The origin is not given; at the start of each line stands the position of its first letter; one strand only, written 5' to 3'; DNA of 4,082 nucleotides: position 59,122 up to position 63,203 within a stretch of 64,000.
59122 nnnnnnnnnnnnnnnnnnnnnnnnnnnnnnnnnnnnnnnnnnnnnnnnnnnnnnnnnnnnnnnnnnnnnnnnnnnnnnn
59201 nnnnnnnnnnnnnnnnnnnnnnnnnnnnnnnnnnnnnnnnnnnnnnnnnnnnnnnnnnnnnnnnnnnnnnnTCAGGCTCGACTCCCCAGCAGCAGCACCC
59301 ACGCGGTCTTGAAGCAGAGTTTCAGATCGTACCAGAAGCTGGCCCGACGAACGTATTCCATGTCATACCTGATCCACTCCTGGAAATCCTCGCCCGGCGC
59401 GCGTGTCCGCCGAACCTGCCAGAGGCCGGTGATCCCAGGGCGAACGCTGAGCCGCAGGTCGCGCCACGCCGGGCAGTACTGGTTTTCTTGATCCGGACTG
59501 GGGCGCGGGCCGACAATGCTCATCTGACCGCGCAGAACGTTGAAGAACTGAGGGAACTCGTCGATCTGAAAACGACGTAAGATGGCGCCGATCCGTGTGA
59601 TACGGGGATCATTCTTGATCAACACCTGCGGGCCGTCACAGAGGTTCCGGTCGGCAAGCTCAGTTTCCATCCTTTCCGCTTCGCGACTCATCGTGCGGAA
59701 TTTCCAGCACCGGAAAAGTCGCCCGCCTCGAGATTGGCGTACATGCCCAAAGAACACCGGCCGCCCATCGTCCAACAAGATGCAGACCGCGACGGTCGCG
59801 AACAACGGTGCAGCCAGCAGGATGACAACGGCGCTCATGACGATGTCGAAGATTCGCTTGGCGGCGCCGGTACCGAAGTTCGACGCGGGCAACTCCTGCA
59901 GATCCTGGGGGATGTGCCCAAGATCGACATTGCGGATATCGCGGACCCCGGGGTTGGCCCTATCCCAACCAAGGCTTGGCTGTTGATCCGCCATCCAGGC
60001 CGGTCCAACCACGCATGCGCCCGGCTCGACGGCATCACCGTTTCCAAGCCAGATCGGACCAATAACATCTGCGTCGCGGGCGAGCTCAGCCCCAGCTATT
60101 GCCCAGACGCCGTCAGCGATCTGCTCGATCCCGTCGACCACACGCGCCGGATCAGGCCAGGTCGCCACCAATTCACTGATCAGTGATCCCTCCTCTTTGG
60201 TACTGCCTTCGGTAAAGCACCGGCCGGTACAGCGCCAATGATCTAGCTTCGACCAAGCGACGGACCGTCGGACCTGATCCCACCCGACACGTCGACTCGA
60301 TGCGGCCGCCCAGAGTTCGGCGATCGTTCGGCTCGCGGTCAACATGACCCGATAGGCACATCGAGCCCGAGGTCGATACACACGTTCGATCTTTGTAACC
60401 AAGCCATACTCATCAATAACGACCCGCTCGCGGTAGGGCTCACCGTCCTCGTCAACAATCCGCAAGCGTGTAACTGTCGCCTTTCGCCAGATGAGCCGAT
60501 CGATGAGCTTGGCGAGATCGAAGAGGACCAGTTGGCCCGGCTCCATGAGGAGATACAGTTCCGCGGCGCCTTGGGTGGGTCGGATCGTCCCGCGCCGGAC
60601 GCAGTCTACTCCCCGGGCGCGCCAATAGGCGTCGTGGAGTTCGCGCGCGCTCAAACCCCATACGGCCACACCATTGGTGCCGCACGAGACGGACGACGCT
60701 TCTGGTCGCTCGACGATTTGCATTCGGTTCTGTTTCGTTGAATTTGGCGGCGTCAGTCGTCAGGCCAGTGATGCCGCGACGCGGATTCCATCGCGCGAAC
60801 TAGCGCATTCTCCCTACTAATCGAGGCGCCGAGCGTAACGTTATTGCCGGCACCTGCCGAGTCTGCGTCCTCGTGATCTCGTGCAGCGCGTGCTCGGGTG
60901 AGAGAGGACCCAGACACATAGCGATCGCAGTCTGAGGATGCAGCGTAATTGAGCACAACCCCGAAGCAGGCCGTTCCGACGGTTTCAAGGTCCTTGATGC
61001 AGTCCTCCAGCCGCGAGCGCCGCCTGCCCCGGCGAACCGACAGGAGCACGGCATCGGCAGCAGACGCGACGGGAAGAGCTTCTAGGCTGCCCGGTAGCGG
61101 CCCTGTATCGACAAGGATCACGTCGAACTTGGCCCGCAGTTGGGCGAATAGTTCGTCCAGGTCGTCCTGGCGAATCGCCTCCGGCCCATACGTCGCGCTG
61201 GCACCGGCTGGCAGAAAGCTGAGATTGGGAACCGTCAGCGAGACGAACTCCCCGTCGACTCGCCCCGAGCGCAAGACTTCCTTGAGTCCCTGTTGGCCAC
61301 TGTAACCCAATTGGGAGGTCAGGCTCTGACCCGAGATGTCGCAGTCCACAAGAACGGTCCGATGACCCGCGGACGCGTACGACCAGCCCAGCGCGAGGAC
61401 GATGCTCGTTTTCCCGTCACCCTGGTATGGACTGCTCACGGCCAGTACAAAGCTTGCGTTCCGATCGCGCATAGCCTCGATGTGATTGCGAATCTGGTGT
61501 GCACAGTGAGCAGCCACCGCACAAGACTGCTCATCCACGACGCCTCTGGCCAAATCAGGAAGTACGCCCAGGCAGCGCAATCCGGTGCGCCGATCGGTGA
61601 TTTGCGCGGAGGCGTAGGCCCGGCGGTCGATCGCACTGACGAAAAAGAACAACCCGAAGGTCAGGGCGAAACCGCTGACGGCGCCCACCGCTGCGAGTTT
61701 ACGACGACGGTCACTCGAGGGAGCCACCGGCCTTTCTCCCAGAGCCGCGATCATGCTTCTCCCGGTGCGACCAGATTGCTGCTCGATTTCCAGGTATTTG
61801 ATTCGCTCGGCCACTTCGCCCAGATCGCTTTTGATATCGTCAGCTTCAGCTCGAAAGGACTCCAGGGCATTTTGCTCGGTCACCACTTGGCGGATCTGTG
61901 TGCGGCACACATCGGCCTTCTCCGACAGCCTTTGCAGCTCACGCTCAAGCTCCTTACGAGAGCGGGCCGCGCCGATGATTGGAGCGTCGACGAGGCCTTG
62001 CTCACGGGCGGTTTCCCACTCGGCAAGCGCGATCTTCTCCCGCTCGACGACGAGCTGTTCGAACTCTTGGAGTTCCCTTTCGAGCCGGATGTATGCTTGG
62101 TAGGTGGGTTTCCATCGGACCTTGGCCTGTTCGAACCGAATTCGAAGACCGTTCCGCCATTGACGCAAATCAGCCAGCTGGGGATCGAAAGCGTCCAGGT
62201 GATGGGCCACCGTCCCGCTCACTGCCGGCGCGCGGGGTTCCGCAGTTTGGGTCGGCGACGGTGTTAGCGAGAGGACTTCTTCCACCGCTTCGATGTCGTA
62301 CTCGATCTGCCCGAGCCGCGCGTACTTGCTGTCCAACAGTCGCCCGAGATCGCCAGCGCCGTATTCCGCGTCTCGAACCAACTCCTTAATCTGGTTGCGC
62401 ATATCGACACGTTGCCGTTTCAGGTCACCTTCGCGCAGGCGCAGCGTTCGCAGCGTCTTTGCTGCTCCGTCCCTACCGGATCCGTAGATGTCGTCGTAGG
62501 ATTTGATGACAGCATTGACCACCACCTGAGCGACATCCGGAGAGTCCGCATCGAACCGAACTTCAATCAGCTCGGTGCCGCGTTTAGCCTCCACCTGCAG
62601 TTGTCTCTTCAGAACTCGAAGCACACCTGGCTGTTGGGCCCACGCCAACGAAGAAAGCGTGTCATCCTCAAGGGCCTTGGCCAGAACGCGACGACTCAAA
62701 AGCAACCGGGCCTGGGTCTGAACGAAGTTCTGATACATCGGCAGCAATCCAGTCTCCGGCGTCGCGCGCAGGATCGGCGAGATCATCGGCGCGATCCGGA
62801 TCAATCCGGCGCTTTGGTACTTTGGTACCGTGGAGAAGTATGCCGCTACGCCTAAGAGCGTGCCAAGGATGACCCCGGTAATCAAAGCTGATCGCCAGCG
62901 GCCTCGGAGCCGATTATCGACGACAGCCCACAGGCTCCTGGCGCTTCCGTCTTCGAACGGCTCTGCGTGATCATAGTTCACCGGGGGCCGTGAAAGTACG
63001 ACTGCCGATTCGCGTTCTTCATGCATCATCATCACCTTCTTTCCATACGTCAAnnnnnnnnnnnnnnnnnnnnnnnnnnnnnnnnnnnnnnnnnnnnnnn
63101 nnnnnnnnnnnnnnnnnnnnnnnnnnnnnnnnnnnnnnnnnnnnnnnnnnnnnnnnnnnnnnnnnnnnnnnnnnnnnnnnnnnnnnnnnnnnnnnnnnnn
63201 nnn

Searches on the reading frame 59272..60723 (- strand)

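Call 7: search_protein_families(library=pfam, proteins=[window:59272-60723:-], max_evalue=0.01)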
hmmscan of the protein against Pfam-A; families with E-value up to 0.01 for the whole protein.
window:59272-60723:- (483 aa): 1 family
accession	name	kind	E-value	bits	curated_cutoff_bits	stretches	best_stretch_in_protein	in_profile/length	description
PF02397.22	Bac_transf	-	1.9e-61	207.2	27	1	289-478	1-178/179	Bacterial sugar transferase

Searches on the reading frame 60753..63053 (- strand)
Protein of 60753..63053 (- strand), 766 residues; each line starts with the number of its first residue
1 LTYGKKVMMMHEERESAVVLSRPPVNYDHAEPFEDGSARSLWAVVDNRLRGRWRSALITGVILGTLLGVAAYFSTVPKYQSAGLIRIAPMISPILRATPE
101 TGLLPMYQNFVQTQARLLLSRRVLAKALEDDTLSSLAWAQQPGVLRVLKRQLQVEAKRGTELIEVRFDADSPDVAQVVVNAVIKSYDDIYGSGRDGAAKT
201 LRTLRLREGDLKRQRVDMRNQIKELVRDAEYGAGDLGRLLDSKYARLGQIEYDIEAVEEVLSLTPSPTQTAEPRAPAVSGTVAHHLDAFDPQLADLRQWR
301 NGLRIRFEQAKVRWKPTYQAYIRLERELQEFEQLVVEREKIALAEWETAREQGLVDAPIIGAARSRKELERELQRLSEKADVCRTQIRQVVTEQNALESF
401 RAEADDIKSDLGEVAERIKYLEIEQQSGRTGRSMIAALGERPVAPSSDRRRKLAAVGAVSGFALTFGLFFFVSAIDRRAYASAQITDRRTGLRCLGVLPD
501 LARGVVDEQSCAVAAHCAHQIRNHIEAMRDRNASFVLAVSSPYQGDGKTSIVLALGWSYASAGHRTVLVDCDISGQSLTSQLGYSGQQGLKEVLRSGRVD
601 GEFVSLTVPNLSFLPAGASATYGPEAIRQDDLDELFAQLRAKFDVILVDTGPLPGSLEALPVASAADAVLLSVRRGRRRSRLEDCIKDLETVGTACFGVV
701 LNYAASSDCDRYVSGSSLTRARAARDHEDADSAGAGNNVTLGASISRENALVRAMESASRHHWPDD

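Call 40: search_protein_families(library=pfam, proteins=[window:60753-63053:-], max_evalue=0.001)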
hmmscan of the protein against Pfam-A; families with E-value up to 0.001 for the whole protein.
window:60753-63053:- (766 aa): 3 families
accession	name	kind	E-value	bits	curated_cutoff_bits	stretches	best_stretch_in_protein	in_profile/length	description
PF13614.12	AAA_31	-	7.2e-06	26.5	27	1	538-673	5-147/177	AAA domain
PF01656.29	CbiA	-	6.6e-05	23.3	25.4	1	544-698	8-107/125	CobQ/CobB/MinD/ParA nucleotide binding domain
PF10609.15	ParA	-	0.00015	21.7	27.1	1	536-652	5-121/246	NUBPL iron-transfer P-loop NTPase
